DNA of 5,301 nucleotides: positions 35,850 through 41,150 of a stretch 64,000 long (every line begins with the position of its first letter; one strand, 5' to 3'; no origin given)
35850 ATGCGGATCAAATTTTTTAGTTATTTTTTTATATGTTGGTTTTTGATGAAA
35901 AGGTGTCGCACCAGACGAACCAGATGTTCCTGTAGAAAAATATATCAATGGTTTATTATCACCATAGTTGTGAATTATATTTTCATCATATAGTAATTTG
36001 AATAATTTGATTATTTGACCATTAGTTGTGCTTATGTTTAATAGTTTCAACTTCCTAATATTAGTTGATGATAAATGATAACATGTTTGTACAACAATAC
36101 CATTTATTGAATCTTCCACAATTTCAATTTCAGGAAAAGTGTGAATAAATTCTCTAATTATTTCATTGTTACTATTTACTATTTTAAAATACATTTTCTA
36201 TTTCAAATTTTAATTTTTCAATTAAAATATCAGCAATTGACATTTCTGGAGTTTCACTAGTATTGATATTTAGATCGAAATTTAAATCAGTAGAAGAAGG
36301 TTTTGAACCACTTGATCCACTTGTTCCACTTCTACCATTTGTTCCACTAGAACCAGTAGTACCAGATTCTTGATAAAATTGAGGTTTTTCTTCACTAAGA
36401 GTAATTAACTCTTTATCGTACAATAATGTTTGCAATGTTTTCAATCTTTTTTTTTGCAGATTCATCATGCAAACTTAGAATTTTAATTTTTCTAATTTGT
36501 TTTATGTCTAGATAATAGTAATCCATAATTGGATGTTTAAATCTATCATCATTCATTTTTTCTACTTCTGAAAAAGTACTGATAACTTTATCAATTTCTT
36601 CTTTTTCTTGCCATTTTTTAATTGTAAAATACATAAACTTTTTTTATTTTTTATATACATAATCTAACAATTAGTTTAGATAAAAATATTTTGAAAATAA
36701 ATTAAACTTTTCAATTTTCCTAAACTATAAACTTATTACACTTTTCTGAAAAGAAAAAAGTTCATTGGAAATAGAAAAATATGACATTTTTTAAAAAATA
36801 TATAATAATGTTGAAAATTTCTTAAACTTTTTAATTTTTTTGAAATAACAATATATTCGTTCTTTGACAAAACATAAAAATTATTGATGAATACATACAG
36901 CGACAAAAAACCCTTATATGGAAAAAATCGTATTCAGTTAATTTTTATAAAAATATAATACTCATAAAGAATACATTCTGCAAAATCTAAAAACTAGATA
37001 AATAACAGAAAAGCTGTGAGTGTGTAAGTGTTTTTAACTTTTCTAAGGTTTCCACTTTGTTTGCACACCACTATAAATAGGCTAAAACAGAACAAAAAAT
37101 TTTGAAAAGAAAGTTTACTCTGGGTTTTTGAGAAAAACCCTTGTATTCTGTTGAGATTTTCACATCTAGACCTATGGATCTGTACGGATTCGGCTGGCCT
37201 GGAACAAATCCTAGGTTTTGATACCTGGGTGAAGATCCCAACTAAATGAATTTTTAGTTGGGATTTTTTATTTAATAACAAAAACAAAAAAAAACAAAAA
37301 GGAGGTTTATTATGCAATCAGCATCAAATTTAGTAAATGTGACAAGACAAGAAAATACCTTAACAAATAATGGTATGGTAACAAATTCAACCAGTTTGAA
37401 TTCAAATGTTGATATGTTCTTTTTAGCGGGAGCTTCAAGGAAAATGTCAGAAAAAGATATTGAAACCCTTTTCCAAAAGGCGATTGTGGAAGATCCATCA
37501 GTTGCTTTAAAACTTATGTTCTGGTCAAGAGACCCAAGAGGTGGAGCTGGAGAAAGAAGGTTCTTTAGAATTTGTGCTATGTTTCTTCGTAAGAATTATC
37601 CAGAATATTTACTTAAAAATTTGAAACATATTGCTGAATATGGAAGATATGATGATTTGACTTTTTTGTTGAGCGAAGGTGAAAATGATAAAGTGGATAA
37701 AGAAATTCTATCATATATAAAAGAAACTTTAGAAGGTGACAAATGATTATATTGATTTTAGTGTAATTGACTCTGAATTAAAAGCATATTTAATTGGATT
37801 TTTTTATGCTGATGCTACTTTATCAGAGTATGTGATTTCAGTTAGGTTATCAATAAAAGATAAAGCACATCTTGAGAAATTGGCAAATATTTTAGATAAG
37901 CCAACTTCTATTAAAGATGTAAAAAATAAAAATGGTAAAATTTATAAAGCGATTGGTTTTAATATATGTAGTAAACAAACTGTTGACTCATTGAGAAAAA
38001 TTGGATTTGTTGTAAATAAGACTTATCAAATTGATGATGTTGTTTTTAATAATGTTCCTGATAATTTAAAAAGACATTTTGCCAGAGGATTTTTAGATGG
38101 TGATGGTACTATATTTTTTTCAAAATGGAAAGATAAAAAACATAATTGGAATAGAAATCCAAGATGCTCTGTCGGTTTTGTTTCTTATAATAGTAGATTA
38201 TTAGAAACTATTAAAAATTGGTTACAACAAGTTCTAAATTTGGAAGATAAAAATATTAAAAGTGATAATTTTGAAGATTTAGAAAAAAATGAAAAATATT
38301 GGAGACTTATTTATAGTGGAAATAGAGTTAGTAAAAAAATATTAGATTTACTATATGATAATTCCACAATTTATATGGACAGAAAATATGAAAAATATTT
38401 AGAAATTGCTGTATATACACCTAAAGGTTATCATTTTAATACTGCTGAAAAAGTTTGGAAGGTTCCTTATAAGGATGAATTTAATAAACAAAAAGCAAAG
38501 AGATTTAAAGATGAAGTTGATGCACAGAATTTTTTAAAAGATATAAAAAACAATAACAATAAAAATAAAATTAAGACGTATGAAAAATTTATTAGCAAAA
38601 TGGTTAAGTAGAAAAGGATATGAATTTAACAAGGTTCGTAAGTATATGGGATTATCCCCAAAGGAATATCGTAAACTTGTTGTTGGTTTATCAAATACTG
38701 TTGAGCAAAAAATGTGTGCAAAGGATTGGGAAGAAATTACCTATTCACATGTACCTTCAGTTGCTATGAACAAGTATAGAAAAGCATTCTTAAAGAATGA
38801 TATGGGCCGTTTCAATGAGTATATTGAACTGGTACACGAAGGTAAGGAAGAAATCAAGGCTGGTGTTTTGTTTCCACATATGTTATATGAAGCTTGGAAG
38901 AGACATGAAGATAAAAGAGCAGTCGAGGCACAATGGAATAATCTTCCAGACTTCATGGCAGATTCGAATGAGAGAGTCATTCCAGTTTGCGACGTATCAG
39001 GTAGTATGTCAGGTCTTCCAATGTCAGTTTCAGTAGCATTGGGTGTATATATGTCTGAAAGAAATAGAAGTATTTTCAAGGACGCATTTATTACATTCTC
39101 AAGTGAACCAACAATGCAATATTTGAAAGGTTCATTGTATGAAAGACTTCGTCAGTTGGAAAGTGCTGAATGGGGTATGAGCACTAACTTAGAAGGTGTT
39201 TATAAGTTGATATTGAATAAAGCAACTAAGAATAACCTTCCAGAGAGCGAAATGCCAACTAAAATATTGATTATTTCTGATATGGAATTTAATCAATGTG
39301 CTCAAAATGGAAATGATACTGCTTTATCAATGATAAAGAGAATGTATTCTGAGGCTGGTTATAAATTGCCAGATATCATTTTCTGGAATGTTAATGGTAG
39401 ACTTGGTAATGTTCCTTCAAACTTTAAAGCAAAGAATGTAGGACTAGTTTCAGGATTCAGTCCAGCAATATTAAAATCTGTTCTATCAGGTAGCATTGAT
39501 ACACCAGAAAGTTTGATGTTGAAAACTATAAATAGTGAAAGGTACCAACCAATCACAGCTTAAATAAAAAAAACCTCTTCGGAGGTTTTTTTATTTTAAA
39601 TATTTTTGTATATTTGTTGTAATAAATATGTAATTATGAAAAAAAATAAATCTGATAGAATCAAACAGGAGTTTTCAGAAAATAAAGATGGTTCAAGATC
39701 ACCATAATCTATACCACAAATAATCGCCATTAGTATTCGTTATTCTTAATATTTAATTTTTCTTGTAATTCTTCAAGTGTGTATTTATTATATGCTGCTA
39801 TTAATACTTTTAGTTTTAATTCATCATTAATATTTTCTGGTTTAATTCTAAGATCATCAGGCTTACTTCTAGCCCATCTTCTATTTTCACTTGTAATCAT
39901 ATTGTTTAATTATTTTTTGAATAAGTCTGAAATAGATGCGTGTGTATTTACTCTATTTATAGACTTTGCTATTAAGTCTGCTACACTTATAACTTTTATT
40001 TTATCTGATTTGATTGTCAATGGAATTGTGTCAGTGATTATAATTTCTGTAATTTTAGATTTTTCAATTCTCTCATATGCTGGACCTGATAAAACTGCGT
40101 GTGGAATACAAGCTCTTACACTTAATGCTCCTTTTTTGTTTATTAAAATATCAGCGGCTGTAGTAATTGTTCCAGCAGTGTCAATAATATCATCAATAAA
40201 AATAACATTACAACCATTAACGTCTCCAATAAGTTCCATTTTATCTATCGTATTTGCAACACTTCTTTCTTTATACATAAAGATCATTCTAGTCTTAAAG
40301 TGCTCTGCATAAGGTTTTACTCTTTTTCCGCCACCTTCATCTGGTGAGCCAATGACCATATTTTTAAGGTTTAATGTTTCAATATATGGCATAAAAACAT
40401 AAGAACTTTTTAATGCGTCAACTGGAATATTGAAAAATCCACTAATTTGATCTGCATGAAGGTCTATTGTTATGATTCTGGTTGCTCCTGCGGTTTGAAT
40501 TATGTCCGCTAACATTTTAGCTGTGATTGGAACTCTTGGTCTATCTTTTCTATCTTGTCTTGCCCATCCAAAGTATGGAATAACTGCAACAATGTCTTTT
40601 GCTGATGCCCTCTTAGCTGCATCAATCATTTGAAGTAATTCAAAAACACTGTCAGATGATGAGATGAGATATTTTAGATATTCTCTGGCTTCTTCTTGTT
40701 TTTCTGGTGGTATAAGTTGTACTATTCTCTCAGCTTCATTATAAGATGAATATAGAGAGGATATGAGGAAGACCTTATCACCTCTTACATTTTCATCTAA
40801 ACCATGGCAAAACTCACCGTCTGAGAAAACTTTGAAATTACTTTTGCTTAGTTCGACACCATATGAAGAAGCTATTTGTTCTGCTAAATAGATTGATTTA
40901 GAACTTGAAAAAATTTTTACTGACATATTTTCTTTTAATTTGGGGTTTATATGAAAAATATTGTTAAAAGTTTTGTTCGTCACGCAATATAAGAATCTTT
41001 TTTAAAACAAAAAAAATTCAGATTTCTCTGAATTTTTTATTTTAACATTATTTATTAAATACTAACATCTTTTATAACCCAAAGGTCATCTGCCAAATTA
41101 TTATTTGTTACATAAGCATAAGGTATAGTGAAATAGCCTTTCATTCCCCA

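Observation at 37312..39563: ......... endonuclease splits a DUF2828/vWA-like gene into pieces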

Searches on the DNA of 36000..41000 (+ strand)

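Call 10: search_dna_similar(query=window:36000-41000:+, collection=phages, mode=near, max_rows=10)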
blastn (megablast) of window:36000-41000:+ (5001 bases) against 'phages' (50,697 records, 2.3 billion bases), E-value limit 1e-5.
No match.

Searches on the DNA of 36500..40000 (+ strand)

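Call 4: search_rna_families(source=window, start=36500, end=40000, threshold=evalue, max_evalue=10, show_alignments=3)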
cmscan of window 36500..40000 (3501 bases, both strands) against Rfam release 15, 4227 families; matches with E-value up to 10: 20.
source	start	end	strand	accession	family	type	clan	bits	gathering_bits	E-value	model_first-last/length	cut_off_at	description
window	39563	39614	-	RF02064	STnc370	Gene; sRNA;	-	30.1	54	0.28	1-71/71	no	Enterobacterial sRNA STnc370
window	37219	37271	+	RF02399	NsiR1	Gene; sRNA;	-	29.7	39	0.0043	1-60/60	no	Nitrogen stress-induced RNA 1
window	37230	37314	-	RF02846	Ref84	Gene; antisense;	-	25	52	4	1-87/87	no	Enterococcus sRNA 84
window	39564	39613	+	RF01096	PK-HAV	Cis-reg;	-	24.7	50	6.2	1-56/56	no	HepA virus 3'-terminal pseudoknot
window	39564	39616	-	RF01859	Phe_leader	Cis-reg; leader;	-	23.8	55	0.75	1-125/125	no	Phenylalanine leader peptide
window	37011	37114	+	RF02528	SSRC41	Gene; sRNA;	-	23.3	60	8.7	1-111/111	no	Streptococcus sRNA SSRC41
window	39534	39595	+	RF02495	ohsC_RNA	Gene; antitoxin;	-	22.5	50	3.3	1-77/77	no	Oppression of Hydrophobic ORF by sRNA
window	37047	37182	-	RF02060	STnc410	Gene; sRNA;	-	21.8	50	0.11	1-158/158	no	Enterobacterial sRNA STnc410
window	37233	37268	-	RF01470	rli38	Gene; sRNA;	-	21.4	49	9.7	111-146/150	no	Listeria sRNA rli38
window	39512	39594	+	RF02891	AgrB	Gene; antisense;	-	19.8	40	5.1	1-84/84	no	ArsR-gov region gene B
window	39530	39594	-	RF02589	Spy779816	Gene; sRNA;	-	19.4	67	9.5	1-88/88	no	S. pyogenes small RNA 779816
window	37734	37820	+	RF00314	snoZ182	Gene; snRNA; snoRNA; CD-box;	-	19.1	80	4.6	1-92/92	no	Small nucleolar RNA Z182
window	39567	39612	-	RF02083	OrzO-P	Gene; antitoxin;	-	19.1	60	9.8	26-76/76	no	OrzO-P RNA antitoxin family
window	39008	39128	+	RF00403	SNORA41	Gene; snRNA; snoRNA; HACA-box;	-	18.9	80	9.3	1-133/133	no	Small nucleolar RNA SNORA41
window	39307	39385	+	RF03469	mir-1179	Gene; miRNA;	-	18.7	80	3.4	1-82/82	no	mir-1179 microRNA precursor family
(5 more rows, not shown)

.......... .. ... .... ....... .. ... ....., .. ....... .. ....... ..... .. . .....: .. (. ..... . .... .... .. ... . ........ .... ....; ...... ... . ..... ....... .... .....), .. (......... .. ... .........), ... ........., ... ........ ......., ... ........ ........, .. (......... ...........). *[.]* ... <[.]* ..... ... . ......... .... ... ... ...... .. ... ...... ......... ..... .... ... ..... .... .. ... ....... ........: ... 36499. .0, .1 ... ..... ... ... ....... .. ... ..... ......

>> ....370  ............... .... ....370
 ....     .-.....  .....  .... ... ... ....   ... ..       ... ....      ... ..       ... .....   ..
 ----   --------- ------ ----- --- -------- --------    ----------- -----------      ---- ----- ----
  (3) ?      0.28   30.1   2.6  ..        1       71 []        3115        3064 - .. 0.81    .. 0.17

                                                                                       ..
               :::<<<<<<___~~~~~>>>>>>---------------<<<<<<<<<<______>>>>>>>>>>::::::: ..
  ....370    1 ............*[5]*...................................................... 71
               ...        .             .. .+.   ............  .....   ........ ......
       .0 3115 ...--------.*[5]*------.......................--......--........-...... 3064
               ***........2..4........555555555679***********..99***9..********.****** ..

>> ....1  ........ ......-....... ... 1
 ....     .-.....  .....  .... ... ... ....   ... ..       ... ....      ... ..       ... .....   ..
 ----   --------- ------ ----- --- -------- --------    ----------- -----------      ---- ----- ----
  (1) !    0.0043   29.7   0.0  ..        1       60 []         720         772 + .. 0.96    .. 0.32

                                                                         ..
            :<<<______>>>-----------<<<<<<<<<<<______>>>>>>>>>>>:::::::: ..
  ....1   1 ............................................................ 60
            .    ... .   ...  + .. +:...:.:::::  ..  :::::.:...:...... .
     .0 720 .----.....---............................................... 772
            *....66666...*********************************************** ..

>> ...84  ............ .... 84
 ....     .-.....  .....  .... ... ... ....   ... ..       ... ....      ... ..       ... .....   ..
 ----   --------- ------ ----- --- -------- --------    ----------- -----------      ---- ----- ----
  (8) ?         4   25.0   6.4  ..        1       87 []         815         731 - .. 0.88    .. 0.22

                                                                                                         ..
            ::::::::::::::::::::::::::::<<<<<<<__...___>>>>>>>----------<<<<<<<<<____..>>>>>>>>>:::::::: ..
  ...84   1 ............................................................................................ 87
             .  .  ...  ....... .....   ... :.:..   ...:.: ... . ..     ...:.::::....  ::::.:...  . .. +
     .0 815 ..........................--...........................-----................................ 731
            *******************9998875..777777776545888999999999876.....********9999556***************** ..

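Call 57: search_rna_families(sources=[L009, L018, L173, L174, L125, L176, L010], threshold=evalue, max_evalue=1)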
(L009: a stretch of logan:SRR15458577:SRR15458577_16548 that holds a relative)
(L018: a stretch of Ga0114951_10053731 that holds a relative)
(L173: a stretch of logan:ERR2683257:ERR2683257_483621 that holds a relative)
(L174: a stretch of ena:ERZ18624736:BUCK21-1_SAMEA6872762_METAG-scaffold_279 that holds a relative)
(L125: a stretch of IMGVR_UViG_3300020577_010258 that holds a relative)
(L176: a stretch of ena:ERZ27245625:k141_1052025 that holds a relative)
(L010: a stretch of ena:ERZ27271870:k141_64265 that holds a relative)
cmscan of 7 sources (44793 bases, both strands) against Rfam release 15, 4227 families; matches with E-value up to 1: 8.
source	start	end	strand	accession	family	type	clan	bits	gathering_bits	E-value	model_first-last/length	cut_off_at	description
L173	3934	4028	+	RF02621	BSnc120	Gene; sRNA;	-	32.5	114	0.0007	1-88/88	no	Brucella sRNA 120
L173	3939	4016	+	RF01772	rnk_pseudo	Cis-reg; leader;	-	28.3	55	0.76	1-108/108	no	Pseudomonas rnk leader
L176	3969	4055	+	RF00558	L20_leader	Cis-reg; leader;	-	28.1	58.7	0.15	1-127/127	no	Ribosomal protein L20 leader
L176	6533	6582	-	RF02054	STnc420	Gene; sRNA;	-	27.7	70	0.21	1-58/58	no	Salmonella enterica sRNA STnc420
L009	2617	2676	+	RF02399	NsiR1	Gene; sRNA;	-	26.9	39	0.27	1-60/60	no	Nitrogen stress-induced RNA 1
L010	3052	3106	+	RF01414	Dicty_Class_I_RNA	Gene;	-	26.3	41.5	0.84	1-56/56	no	Class I RNA from Dictyostelium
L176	1186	1260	+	RF00506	Thr_leader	Cis-reg; leader;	-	25.9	55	0.9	1-118/118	no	Threonine operon leader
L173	5805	5902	-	RF00512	Leu_leader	Cis-reg; leader;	-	25.7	50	0.33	1-148/148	no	Leucine operon leader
